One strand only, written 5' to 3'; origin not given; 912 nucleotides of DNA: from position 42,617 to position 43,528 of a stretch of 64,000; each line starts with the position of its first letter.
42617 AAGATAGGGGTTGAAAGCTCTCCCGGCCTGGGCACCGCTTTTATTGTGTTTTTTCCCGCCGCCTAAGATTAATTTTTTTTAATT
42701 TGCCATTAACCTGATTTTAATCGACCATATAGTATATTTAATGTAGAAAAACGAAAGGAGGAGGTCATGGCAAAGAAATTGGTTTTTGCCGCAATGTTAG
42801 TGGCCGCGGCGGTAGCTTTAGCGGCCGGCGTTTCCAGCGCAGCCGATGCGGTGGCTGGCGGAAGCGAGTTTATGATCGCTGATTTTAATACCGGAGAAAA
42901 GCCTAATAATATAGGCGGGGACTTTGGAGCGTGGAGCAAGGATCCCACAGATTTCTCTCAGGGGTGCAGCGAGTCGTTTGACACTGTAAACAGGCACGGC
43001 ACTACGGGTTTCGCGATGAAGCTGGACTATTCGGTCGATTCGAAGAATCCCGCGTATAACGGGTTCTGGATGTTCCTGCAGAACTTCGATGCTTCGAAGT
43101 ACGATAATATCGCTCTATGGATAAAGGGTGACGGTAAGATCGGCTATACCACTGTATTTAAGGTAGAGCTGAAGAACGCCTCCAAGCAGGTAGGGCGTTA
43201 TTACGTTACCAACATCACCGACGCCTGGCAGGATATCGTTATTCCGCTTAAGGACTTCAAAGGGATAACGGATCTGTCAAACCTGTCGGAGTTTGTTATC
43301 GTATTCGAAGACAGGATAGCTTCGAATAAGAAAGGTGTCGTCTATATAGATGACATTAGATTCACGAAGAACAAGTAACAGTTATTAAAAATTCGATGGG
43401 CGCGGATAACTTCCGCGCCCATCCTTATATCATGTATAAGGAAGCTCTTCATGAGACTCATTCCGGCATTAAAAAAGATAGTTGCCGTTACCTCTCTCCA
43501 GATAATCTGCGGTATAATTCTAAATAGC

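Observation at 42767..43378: Family of five CBM11/CIA30-like beta-sandwich modules in one locus (42767, 43451 N-terminus, 47652 N-terminus, 53814 N-terminus, 57810)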

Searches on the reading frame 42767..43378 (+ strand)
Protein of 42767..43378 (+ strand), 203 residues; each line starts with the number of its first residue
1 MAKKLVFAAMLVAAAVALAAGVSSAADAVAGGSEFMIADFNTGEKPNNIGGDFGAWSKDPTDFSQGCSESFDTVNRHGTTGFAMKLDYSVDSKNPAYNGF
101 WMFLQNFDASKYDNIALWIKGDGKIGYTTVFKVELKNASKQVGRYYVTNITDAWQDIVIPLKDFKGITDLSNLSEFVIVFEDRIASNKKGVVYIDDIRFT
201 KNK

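Call 4: search_protein_families(library=pfam, proteins=[window:42767-43378:+], max_evalue=0.1)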
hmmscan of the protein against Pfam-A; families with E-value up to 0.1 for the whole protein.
window:42767-43378:+ (203 aa): 5 families
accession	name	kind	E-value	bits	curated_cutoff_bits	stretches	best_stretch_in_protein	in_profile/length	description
PF03425.19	CBM_11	-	2.9e-07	31.1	27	1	73-169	43-140/182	Carbohydrate binding domain (family 11)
PF08547.18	CIA30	-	8.5e-05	23.1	24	1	99-165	50-119/157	Complex I intermediate-associated protein 30 (CIA30)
PF21582.3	CBM30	-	0.0022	18.4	27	1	147-200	117-169/170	Carbohydrate binding domain 30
PF03424.20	CBM_17_28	-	0.019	15.4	25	1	134-199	116-176/176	Carbohydrate binding domain (family 17/28)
PF00629.30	MAM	-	0.041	14.1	26.4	1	171-201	123-154/158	MAM domain, meprin/A5/mu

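Call 7: find_homologous_proteins(query=window:42767-43378:+, max_evalue=0.001)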
Query window:42767-43378:+ (203 aa): 877 proteins with E <= 0.001 among 2217 candidates; the best 120 are listed.
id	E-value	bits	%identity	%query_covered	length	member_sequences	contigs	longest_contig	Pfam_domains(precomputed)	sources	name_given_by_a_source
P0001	3.3e-130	450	100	100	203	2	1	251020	PF03425.20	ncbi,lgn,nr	ncbi:MAG: CIA30 family protein [Candidatus Omnitrophica bacterium]|nr:CIA30 family protein [Candidat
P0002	6.6e-122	422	92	100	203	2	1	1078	PF03425.20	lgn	-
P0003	1.5e-120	418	90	100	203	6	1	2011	PF03425.20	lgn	-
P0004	5.6e-118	410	90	100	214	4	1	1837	PF03425.20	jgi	-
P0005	2.2e-117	408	88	100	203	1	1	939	PF03425.20,PF08547.19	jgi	jgi:hypothetical protein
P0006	3.5e-117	407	86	100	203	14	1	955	PF03425.20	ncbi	-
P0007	5.8e-117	406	88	100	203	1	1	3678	PF03425.20,PF08547.19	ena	-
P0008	1.1e-116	405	88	100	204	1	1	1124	PF03425.20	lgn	-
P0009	2.2e-116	404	87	100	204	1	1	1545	PF03425.20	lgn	-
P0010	5.9e-116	403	88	100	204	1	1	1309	PF03425.20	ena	-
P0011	6.4e-116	403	87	100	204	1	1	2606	PF03425.20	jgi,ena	-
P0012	9.7e-116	402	85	100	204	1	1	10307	PF03425.20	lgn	-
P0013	1.5e-115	402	87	100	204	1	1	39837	PF03425.20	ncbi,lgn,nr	ncbi:MAG: CIA30 family protein [Candidatus Omnitrophica bacterium]|nr:CIA30 family protein [Candidat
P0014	2.7e-115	401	85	100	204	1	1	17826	PF03425.20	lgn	-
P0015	3.7e-115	400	86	100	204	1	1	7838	PF03425.20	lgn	-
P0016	3.8e-115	400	87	100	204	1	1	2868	PF03425.20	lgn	-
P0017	4.1e-115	400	83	100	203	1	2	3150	PF03425.20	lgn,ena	-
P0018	1.1e-114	399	90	89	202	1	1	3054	PF03425.20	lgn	-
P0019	2.4e-114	398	82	100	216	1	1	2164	PF03425.20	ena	-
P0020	2.5e-113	394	84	100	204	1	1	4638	PF03425.20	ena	-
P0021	1.1e-112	392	84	100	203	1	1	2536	PF03425.20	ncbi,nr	ncbi:MAG: CIA30 family protein [Candidatus Omnitrophica bacterium]|nr:CIA30 family protein [Candidat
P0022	1.4e-111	389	82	100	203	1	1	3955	PF03425.20,PF08547.19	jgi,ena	-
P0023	1.8e-109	382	79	100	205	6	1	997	PF03425.20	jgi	jgi:hypothetical protein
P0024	9.4e-109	380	81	98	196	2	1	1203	PF03425.20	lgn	-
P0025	2.6e-108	378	77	100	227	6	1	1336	PF03425.20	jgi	jgi:hypothetical protein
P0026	7.5e-108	377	84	96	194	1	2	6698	PF03425.20,PF08547.19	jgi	jgi:hypothetical protein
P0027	1.6e-107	375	85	90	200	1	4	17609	PF03425.20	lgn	-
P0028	2.3e-107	375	78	100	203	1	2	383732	PF03425.20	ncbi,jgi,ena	-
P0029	1.9e-105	369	78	100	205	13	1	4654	PF03425.20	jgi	-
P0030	3.5e-105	368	78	100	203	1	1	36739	PF03425.20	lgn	-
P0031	6.8e-105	367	80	100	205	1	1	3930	PF03425.20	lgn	-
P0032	1.0e-104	366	78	100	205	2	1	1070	PF03425.20,PF08547.19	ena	-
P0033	2.0e-104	365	78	100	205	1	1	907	PF03425.20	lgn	-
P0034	4.2e-104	364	77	100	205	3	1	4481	PF03425.20,PF08547.19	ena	-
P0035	5.5e-104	364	78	100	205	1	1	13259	PF03425.20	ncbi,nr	ncbi:MAG: CIA30 family protein [Candidatus Omnitrophota bacterium]|nr:CIA30 family protein [Candidat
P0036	1.2e-103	363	75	100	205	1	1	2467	PF03425.20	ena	-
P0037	1.8e-103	362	76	100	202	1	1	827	PF03425.20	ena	-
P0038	2.1e-103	362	78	100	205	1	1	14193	PF03425.20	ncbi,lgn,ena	ncbi:MAG: carbohydrate binding domain-containing protein [Candidatus Omnitrophota bacterium]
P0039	2.5e-103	362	78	100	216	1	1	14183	PF03425.20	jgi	-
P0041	5.9e-103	361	78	96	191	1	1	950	PF03425.20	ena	-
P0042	8.9e-103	360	76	100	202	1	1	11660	PF03425.20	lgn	-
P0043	1.1e-102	360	76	100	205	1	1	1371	PF03425.20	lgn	-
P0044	1.1e-102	360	78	100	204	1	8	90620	PF03425.20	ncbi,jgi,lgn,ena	jgi:hypothetical protein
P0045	1.5e-102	359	75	100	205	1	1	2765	PF03425.20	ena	-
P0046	1.7e-102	359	76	100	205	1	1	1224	PF03425.20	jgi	-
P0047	2.3e-102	359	77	100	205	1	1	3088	PF03425.20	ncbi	-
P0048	2.4e-102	359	76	100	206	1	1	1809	PF03425.20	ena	-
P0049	3.2e-102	358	76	100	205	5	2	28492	PF03425.20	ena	-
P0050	3.4e-102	358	76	100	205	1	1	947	PF03425.20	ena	-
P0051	3.5e-102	358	75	100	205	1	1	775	PF03425.20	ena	-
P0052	3.7e-102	358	85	85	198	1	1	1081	PF03425.20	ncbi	-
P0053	4.1e-102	358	76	100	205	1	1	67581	PF03425.20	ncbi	-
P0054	4.3e-102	358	76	100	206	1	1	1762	PF03425.20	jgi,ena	-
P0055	5.8e-102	357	81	100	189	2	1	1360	PF03425.20,PF08547.19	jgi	-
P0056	7.0e-102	357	78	96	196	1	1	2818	PF03425.20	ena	-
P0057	7.2e-102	357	75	100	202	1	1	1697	PF03425.20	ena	-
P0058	1.4e-101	356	78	99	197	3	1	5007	PF03425.20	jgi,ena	-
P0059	1.6e-101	356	75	100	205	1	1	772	PF03425.20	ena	-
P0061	3.6e-101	355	75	99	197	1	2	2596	PF03425.20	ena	-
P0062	4.6e-101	354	78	99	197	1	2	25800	PF03425.20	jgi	jgi:hypothetical protein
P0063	4.9e-101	354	77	98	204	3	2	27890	PF03425.20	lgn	-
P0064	5.7e-101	354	75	100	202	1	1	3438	PF03425.20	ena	-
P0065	2.8e-100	352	74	99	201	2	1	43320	PF03425.20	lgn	-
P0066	9.4e-100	350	74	100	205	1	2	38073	PF03425.20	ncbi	-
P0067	1.8e-99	349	84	84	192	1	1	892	PF03425.20,PF08547.19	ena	-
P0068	5.3e-99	348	82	84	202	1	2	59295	PF03425.20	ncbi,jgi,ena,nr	ncbi:MAG: hypothetical protein WC592_05285 [Candidatus Omnitrophota bacterium]|nr:CIA30 family prote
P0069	1.2e-98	347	73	100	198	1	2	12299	PF03425.20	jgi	jgi:hypothetical protein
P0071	1.9e-98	346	77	95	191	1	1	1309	PF03425.20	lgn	-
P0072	2.4e-98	346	74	99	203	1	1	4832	PF03425.20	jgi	jgi:hypothetical protein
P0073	2.9e-98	345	72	100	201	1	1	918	PF03425.20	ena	-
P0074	3.4e-98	345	81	84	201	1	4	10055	PF03425.20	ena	-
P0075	6.8e-98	344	72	100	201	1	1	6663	PF03425.20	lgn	-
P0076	1.5e-97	343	73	100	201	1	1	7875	PF03425.20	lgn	-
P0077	1.6e-97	343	74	100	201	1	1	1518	PF03425.20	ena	-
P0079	2.4e-97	342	73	100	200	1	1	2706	PF03425.20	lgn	-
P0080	4.8e-97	341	75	98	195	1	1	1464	PF03425.20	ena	-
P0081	6.3e-97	341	72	100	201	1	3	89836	PF03425.20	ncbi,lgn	-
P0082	1.1e-96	340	72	99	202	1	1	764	PF03425.20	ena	-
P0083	1.8e-96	339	71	100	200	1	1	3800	PF03425.20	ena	-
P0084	4.3e-96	338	79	84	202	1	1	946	PF03425.20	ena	-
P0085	4.8e-96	338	72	96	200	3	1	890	PF03425.20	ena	-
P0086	5.6e-96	338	74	99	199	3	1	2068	PF03425.20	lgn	-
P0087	8.0e-96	337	72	100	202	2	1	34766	PF03425.20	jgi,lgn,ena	-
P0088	1.1e-95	337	72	100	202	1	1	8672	PF03425.20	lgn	-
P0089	2.2e-95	336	70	100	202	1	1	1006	PF03425.20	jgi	jgi:hypothetical protein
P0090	2.7e-95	336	77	84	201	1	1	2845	PF03425.20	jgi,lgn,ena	-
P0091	2.9e-95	335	73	98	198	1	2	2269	PF03425.20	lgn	-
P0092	3.6e-95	335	72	100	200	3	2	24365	PF03425.20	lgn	-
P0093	4.7e-95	335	82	84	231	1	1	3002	PF03425.20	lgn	-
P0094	4.7e-95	335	69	100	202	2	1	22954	PF03425.20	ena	-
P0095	5.9e-95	334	70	100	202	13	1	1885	PF03425.20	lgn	-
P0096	5.9e-95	334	70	100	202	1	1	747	PF03425.20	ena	-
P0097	7.0e-95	334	72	95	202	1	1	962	PF03425.20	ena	-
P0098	8.5e-95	334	70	100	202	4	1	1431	PF03425.20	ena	-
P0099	8.9e-95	334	69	100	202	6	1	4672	PF03425.20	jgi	-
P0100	1.6e-94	333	72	99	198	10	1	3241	PF03425.20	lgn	-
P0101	2.0e-94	333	71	100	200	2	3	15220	PF03425.20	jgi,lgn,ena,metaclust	metaclust:\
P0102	2.3e-94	333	71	100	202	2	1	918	PF03425.20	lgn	-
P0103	3.0e-94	332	71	100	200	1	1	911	PF03425.20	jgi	-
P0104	5.2e-94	331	80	83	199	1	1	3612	PF03425.20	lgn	-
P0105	6.1e-94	331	69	100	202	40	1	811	PF03425.20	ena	-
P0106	6.3e-94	331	73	100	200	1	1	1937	PF03425.20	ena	-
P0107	9.1e-94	331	69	100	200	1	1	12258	PF03425.20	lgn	-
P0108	1.1e-93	330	70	100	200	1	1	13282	PF03425.20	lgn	-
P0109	1.2e-93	330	72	92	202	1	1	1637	PF03425.20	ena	-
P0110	1.5e-93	330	70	100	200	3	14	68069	PF03425.20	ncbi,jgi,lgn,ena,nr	ncbi:MAG: hypothetical protein A3I73_04435 [Omnitrophica bacterium RIFCSPLOWO2_02_FULL_45_16]|nr:MAG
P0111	1.7e-93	330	74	99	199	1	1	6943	PF03425.20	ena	-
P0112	2.0e-93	329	69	100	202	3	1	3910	PF03425.20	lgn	-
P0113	2.6e-93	329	70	100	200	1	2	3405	PF03425.20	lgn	-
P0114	4.6e-93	328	69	100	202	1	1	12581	PF03425.20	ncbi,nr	ncbi:MAG: CIA30 family protein [Candidatus Omnitrophota bacterium]|nr:CIA30 family protein [Candidat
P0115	4.6e-93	328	69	100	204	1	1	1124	PF03425.20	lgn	-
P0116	5.3e-93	328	76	93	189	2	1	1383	PF03425.20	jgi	jgi:hypothetical protein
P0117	7.8e-93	328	73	99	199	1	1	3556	PF03425.20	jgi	jgi:hypothetical protein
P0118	7.9e-93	328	69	100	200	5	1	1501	PF03425.20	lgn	-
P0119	8.7e-93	327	73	89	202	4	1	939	PF03425.20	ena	-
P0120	1.1e-92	327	71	99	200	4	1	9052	PF03425.20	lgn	-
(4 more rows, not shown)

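Call 9: search_solved_structures(query=window:42767-43378:+, max_evalue=10, show_alignments=2)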
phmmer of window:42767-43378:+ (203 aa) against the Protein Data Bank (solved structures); distinct sequences matched with E-value up to 10: 11.
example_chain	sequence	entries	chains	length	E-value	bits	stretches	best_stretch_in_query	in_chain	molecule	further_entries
4afb_A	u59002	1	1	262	0.018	17.9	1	51-144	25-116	EPA1P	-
4asl_A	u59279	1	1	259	0.031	17.1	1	51-144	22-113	EPA1P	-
4afc_A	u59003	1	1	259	0.031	17.1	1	51-144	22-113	EPA1P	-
4af9_A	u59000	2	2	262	0.032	17.1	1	51-144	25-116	EPA1P | EPITHELIAL ADHESIN 1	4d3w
4afa_A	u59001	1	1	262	0.032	17.1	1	51-144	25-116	EPA1P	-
6y9j_A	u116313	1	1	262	0.035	16.9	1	51-144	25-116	Epa1p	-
4cou_A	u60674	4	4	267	0.2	14.4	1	36-120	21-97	EPITHELIAL ADHESIN 6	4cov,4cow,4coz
4coy_A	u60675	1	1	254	0.25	14.2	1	39-120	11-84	EPITHELIAL ADHESIN 6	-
4a3x_A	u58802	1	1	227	0.26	14.1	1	57-144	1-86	EPA1P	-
7d7c_F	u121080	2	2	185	0.29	13.9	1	104-171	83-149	gp55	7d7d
2c24_A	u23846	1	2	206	0.79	12.5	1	129-201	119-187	ENDOGLUCANASE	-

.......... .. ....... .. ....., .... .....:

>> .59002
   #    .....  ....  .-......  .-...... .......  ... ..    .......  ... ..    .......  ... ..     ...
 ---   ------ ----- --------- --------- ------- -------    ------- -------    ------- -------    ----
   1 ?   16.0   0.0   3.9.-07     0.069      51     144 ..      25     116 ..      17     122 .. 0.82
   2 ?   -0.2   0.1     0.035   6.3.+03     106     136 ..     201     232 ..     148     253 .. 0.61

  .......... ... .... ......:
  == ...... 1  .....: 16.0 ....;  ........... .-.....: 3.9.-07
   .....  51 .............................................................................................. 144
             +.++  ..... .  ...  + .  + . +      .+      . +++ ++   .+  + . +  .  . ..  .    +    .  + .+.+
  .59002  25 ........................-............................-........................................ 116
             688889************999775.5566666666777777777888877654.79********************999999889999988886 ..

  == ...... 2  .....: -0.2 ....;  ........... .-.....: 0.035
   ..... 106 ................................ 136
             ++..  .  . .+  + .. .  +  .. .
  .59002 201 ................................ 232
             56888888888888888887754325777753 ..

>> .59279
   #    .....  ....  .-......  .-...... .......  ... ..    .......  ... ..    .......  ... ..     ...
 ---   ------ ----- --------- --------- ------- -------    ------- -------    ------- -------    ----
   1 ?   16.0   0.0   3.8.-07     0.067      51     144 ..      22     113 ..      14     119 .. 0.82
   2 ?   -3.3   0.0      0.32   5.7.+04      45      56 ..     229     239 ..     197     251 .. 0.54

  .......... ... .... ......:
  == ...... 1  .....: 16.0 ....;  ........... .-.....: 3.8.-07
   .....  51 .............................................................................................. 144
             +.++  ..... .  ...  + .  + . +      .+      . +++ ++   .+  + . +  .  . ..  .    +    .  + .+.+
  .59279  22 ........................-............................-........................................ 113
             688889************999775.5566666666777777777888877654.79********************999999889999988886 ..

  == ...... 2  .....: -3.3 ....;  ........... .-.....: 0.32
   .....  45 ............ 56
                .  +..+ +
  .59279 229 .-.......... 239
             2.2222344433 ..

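Call 44: find_encoding_contigs(protein=P0110, flank=10000, max_places=2)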
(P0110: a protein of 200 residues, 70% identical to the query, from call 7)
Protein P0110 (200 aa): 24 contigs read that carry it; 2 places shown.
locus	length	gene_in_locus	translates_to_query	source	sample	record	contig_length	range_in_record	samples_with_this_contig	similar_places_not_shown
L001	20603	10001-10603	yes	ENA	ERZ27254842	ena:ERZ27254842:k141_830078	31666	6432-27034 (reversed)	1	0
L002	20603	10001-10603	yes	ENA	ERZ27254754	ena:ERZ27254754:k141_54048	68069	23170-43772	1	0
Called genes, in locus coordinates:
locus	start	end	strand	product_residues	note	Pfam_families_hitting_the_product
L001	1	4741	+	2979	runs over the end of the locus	PF01704:UDPGP (faint), PF02878:PGM_PMM_I (weak), PF02879:PGM_PMM_II (faint)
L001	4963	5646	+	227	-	PF00672:HAMP (weak)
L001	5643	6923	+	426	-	PF10091:Glycoamylase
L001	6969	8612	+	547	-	-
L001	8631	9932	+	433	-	PF01547:SBP_bac_1, PF13416:SBP_bac_8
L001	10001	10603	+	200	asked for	PF03425:CBM_11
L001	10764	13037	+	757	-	PF10091:Glycoamylase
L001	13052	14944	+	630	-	PF07719:TPR_2 (faint), PF13428:TPR_14 (faint), PF14559:TPR_19 (faint), PF13174:TPR_6 (faint), PF13525:YfiO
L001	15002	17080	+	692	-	PF10091:Glycoamylase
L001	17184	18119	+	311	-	PF00528:BPD_transp_1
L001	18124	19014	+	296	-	PF00528:BPD_transp_1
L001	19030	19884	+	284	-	PF03425:CBM_11 (weak)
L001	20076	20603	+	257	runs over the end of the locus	-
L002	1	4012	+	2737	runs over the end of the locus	PF01704:UDPGP (faint), PF02878:PGM_PMM_I (weak), PF02879:PGM_PMM_II (faint)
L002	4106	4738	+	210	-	-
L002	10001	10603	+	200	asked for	PF03425:CBM_11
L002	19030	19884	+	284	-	PF03425:CBM_11 (weak)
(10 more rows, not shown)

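Call 45: search_protein_families(library=pfam, proteins=[L001:19030-19884:+, L001:6969-8612:+, L001:20076-20603:+], max_evalue=0.1)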
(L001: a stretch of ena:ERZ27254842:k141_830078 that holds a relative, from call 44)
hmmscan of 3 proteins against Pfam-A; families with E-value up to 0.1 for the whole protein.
L001:19030-19884:+ (284 aa): 4 families
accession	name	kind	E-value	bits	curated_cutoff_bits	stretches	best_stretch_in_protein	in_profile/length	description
PF03425.19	CBM_11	-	2.2e-07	31.5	27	1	110-251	6-140/182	Carbohydrate binding domain (family 11)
PF08547.18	CIA30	-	0.0019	18.7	24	1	187-247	61-119/157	Complex I intermediate-associated protein 30 (CIA30)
PF00629.30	MAM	-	0.0027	18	26.4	1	133-283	6-154/158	MAM domain, meprin/A5/mu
PF18329.7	SGBP_B_XBD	-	0.025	15.1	26.4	0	124-253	28-146/186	Surface glycan-binding protein B xyloglucan binding domain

L001:6969-8612:+ (547 aa): 0 families

L001:20076-20603:+ (176 aa): 0 families
